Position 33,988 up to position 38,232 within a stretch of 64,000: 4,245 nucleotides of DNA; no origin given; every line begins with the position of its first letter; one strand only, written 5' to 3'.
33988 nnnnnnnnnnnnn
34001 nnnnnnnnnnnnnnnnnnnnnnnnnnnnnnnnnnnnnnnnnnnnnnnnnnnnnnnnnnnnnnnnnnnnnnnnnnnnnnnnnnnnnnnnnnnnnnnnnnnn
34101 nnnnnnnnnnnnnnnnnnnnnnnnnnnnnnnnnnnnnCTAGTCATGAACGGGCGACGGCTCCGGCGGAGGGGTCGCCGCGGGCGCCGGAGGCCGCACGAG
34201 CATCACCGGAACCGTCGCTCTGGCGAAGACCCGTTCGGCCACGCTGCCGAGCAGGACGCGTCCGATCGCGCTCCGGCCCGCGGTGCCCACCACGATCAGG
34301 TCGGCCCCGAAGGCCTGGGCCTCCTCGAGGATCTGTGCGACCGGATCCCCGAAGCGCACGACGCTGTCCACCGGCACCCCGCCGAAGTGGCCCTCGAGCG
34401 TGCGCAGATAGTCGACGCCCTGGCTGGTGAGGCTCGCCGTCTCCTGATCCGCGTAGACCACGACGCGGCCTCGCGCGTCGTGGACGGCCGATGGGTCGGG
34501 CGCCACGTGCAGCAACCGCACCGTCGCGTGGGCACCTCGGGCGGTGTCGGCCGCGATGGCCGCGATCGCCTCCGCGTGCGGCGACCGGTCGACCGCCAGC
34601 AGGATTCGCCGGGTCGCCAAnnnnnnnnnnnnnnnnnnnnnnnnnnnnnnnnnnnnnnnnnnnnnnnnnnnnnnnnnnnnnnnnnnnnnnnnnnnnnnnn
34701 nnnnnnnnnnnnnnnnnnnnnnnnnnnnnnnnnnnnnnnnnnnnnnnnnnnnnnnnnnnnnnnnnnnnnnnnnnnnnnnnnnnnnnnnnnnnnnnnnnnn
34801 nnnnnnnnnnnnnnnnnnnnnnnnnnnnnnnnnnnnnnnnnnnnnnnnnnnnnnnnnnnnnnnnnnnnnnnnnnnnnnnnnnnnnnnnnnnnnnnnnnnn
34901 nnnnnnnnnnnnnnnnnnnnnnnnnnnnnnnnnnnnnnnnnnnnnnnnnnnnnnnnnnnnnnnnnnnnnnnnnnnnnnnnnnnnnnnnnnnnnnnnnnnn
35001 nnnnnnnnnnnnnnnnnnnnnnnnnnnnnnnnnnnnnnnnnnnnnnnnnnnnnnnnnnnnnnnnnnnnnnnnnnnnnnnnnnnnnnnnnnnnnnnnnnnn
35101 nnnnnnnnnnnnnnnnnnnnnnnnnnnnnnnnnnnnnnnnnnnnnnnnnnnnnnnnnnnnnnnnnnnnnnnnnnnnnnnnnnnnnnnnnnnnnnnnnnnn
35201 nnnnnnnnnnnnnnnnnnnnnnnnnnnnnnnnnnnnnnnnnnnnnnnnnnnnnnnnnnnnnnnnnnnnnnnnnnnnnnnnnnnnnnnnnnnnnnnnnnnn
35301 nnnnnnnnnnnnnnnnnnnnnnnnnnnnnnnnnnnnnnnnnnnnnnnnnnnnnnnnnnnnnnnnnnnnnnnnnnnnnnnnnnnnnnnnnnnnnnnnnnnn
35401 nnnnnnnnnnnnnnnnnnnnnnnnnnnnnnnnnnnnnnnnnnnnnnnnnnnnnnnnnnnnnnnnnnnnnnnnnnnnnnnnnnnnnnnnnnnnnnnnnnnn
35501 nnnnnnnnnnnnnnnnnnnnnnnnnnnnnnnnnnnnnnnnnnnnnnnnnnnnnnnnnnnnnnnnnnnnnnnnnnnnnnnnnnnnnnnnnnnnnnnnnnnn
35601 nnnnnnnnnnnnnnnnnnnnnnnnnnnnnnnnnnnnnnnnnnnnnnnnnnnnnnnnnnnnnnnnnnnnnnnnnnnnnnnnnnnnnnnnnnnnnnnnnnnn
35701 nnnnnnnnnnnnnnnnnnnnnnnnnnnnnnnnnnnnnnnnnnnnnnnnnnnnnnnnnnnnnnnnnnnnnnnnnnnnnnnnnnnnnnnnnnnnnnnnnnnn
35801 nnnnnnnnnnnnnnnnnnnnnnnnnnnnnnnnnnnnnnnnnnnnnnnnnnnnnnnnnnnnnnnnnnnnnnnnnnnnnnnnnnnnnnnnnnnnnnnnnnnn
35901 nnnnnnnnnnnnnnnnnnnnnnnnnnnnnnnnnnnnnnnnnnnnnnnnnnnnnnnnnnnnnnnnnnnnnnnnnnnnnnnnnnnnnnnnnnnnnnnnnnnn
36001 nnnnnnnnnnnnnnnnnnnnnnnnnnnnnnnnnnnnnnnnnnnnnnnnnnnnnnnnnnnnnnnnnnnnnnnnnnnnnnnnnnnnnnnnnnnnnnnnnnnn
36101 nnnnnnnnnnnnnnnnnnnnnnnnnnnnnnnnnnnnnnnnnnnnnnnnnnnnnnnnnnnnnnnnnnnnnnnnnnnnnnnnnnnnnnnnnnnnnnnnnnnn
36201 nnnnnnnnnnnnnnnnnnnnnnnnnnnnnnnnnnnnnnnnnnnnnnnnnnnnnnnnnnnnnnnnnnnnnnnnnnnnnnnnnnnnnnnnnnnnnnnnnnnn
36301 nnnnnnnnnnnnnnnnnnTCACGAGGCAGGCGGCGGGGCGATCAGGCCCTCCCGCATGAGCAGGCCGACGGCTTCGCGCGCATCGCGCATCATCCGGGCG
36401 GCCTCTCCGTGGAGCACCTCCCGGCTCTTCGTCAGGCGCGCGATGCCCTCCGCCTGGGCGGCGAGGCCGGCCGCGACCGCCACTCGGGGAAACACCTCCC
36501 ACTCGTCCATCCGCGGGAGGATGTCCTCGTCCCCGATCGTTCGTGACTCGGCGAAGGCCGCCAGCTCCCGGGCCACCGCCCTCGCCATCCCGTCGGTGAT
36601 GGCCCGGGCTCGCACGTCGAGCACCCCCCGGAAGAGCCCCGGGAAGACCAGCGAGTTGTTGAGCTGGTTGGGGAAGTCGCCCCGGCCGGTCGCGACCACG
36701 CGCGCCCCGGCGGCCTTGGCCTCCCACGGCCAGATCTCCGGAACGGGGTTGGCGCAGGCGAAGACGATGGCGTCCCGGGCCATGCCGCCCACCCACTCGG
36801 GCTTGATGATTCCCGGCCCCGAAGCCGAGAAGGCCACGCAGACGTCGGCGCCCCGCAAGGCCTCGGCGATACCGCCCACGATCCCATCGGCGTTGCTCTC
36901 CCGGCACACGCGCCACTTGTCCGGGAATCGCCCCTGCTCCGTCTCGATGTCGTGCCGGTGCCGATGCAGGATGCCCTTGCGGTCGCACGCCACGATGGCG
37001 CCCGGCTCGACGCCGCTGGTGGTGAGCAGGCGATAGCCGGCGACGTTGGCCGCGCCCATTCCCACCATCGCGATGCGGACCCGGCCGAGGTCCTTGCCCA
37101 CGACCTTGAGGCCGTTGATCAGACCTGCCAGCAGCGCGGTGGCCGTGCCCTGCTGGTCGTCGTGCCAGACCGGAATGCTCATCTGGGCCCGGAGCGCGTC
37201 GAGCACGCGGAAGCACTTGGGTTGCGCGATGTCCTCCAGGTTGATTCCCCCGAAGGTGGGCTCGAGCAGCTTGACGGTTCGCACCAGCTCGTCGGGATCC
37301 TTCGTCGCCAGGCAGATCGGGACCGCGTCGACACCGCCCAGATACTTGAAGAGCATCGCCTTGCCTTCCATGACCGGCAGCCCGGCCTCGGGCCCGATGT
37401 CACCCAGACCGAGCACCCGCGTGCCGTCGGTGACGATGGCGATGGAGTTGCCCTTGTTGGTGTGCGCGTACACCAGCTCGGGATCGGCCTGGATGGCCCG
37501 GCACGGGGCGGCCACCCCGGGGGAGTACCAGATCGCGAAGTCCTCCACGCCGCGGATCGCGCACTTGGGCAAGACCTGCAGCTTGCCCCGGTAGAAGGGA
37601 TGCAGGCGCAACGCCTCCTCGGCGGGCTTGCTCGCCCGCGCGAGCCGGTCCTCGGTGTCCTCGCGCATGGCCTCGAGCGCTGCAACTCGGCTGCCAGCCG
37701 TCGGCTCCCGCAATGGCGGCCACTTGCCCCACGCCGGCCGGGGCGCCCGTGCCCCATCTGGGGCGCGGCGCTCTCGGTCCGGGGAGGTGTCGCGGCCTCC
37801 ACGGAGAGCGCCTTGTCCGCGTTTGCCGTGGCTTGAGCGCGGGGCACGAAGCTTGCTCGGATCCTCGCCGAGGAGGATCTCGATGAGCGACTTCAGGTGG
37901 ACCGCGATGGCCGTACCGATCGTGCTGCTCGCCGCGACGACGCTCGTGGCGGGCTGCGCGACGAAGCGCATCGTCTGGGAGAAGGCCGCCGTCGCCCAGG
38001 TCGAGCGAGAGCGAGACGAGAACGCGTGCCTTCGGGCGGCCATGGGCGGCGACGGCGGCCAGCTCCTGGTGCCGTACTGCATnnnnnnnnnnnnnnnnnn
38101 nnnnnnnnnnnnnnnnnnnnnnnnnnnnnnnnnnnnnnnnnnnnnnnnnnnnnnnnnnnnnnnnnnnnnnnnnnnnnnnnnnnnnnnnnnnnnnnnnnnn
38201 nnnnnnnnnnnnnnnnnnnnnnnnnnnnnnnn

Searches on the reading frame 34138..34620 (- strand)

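Call 43: search_protein_families(library=pfam, proteins=[window:34138-34620:-], max_evalue=0.00001)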
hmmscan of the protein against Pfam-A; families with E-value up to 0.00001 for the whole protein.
window:34138-34620:- (160 aa): 1 family
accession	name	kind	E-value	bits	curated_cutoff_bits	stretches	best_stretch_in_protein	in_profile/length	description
PF00582.32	Usp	-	2e-30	106.6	24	1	4-143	3-141/141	Universal stress protein family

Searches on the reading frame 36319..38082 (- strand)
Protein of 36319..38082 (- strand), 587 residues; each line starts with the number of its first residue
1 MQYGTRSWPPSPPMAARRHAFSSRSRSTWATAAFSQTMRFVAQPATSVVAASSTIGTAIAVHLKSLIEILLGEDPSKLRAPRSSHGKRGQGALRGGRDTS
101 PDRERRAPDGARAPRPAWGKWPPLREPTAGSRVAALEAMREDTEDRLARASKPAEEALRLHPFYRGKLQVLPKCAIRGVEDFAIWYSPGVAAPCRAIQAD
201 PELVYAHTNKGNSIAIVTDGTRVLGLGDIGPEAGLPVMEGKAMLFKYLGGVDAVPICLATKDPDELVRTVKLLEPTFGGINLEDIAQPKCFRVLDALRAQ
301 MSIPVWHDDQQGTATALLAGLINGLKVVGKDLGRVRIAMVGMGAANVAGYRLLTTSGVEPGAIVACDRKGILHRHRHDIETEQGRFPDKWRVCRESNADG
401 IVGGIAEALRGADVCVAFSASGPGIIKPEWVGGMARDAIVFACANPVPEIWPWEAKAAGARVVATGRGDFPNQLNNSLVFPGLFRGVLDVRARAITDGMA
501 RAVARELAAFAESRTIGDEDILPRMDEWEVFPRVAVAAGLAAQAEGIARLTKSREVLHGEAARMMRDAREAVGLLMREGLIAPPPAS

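Call 43: search_protein_families(library=pfam, proteins=[window:36319-38082:-], max_evalue=0.00001)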
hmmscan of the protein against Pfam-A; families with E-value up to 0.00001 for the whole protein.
window:36319-38082:- (587 aa): 2 families
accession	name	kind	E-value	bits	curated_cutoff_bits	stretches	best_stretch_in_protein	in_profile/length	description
PF00390.24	malic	-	2.3e-28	99.7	23.1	1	169-298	5-182/182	Malic enzyme, N-terminal domain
PF03949.21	Malic_M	-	2.4e-18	66.8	23.5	1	311-530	2-244/258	Malic enzyme, NAD binding domain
